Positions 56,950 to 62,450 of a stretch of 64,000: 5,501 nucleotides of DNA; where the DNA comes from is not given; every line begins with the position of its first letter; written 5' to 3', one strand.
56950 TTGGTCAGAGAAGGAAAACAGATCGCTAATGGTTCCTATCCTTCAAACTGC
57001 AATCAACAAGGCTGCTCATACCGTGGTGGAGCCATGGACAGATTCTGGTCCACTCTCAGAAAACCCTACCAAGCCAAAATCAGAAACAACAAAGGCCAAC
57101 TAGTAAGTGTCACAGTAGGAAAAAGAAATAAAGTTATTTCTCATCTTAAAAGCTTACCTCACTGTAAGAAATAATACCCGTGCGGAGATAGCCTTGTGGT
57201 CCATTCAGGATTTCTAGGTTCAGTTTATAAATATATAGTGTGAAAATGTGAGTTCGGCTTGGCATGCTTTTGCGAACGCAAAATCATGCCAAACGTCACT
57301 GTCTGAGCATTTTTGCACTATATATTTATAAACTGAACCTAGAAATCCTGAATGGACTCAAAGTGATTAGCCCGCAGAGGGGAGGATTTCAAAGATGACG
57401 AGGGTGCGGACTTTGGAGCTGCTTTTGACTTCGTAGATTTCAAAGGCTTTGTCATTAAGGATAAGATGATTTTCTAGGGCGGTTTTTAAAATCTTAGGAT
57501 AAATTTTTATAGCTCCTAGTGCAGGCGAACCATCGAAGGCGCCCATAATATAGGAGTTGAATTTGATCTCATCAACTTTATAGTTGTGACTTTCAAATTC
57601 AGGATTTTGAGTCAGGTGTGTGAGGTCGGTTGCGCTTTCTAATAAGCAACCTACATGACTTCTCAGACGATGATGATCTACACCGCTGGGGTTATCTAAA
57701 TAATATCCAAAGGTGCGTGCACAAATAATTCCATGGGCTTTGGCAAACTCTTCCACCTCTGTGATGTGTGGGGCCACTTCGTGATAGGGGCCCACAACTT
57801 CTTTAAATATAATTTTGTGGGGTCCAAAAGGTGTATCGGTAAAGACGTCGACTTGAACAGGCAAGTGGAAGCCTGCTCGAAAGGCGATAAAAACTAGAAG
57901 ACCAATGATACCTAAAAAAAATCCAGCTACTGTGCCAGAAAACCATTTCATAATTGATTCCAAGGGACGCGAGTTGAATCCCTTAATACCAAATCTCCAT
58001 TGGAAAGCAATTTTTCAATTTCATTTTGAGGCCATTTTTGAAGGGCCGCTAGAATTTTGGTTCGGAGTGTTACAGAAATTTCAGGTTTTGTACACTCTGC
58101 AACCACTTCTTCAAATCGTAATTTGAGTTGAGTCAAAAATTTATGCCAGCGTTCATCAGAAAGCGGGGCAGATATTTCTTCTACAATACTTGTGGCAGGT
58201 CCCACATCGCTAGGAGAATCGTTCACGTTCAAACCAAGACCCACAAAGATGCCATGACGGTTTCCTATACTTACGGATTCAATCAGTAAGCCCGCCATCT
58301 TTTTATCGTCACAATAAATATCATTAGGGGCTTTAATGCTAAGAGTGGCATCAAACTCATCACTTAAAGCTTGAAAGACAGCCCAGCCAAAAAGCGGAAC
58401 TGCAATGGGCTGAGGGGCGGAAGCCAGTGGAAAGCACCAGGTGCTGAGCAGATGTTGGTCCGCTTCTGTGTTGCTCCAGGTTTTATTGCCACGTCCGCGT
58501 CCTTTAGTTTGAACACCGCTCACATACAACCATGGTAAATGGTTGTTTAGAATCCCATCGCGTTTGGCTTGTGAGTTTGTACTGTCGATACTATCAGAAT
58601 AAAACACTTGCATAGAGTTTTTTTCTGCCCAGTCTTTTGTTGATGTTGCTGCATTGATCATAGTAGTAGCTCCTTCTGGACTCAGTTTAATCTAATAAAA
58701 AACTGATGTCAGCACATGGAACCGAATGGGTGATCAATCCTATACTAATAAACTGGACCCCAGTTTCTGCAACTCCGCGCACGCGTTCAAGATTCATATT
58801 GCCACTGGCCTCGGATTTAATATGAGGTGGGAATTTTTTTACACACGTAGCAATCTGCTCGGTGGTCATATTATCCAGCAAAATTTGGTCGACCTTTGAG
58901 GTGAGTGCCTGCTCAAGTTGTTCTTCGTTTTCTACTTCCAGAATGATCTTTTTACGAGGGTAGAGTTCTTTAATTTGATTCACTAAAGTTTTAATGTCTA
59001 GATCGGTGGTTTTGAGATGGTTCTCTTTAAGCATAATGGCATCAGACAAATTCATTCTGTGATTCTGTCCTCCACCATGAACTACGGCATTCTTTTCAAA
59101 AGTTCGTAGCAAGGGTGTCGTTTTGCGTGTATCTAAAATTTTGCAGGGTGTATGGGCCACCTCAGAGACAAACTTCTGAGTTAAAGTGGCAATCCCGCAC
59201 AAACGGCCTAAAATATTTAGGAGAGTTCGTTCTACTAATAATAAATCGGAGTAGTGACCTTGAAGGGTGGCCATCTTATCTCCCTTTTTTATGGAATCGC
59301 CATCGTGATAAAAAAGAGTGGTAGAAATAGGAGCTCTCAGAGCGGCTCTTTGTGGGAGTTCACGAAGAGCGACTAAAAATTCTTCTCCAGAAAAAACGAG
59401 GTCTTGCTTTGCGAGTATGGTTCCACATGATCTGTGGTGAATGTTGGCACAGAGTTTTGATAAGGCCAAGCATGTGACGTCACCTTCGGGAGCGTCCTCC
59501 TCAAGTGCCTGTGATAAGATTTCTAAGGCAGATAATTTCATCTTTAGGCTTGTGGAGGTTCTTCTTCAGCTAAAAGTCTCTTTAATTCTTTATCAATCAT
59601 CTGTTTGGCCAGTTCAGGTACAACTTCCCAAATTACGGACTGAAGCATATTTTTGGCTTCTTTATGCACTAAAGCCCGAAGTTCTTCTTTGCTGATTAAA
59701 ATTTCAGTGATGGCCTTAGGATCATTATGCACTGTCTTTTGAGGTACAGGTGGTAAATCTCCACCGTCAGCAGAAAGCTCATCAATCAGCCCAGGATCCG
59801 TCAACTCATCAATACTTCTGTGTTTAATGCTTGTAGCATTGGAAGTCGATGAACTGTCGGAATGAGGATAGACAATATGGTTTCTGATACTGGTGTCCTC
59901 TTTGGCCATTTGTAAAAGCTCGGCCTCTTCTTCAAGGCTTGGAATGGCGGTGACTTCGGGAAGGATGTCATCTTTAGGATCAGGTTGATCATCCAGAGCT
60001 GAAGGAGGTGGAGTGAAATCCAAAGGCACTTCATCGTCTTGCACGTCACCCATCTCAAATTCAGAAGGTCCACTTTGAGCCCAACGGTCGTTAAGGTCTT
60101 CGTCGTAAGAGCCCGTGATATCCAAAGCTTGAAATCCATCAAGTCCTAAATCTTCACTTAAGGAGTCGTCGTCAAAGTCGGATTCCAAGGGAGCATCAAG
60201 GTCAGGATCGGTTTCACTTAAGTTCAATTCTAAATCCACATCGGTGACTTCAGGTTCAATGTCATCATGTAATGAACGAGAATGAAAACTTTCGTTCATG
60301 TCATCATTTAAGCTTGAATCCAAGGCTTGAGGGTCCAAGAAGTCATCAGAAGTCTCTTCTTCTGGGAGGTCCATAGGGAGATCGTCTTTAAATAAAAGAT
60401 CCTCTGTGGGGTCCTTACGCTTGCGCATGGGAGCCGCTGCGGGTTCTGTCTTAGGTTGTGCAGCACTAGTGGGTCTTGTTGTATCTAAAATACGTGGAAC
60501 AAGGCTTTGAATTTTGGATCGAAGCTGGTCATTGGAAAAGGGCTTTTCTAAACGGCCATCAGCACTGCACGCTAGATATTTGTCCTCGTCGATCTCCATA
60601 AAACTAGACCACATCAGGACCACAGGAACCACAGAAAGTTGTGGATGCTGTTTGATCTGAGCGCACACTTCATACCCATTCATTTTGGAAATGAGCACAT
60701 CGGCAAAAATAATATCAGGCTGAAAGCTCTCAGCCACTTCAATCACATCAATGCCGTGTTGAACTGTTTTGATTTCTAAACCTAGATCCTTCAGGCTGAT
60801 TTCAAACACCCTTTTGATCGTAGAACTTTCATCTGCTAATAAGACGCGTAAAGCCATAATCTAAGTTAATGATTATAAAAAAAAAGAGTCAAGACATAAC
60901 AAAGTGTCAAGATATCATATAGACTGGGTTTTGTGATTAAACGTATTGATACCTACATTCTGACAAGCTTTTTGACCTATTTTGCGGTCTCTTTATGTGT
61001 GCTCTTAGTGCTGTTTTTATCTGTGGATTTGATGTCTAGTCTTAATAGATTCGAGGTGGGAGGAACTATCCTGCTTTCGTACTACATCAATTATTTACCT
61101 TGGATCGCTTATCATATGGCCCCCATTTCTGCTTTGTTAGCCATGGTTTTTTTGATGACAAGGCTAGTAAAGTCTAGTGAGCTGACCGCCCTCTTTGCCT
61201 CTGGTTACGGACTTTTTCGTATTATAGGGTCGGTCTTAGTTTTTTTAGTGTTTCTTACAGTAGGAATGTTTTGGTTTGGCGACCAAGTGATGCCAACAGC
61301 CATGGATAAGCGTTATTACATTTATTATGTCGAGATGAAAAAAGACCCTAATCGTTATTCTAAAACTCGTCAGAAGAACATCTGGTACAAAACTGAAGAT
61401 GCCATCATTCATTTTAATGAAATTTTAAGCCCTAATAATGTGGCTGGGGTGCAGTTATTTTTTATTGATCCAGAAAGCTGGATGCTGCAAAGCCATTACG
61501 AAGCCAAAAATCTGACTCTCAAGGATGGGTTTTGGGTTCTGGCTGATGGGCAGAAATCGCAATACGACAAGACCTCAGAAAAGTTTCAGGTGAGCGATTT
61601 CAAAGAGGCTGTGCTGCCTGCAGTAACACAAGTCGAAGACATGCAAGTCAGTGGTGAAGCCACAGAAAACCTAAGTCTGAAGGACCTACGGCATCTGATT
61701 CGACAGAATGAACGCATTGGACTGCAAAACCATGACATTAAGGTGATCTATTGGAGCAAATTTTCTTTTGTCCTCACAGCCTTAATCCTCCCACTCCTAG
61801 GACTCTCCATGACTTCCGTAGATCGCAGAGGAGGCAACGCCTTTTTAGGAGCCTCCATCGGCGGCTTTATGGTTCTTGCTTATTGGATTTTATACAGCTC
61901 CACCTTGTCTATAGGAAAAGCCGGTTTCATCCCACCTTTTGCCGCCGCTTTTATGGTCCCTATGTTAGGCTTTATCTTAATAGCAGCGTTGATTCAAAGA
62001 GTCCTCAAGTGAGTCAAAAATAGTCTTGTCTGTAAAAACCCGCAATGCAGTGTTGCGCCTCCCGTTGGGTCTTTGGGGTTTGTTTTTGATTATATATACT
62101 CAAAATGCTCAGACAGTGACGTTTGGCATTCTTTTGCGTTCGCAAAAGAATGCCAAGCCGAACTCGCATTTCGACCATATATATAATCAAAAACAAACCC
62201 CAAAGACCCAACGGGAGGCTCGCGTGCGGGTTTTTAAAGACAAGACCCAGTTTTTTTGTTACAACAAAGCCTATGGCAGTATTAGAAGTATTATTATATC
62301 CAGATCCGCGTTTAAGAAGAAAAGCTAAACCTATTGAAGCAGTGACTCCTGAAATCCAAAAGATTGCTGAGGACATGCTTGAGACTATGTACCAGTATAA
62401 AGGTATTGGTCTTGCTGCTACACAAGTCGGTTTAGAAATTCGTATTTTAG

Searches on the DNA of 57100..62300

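Call 86: search_rna_families(source=window, start=57100, end=62300, threshold=evalue, max_evalue=0.1)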
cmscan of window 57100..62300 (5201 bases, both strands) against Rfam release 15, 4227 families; matches with E-value up to 0.1: 2.
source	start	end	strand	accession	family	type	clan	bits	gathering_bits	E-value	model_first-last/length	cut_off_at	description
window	62037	62232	+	RF04205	MIR2606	Gene; miRNA;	-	54.9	139.7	8.6e-07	1-165/165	no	MIR2606 microRNA precursor family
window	62058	62216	-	RF02616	SSRC8_2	Gene; sRNA;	-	20.5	72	0.012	1-281/281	no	Streptococcus sRNA 8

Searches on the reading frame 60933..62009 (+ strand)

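Call 89: search_protein_families(library=pfam, proteins=[window:60933-62009:+], max_evalue=0.001)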
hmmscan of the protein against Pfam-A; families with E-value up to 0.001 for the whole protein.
window:60933-62009:+ (359 aa): 1 family
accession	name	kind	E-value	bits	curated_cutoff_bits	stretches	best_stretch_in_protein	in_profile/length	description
PF03739.19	LptF_LptG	-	2.9e-61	207.9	27.9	1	8-356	2-353/353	Lipopolysaccharide export system permease LptF/LptG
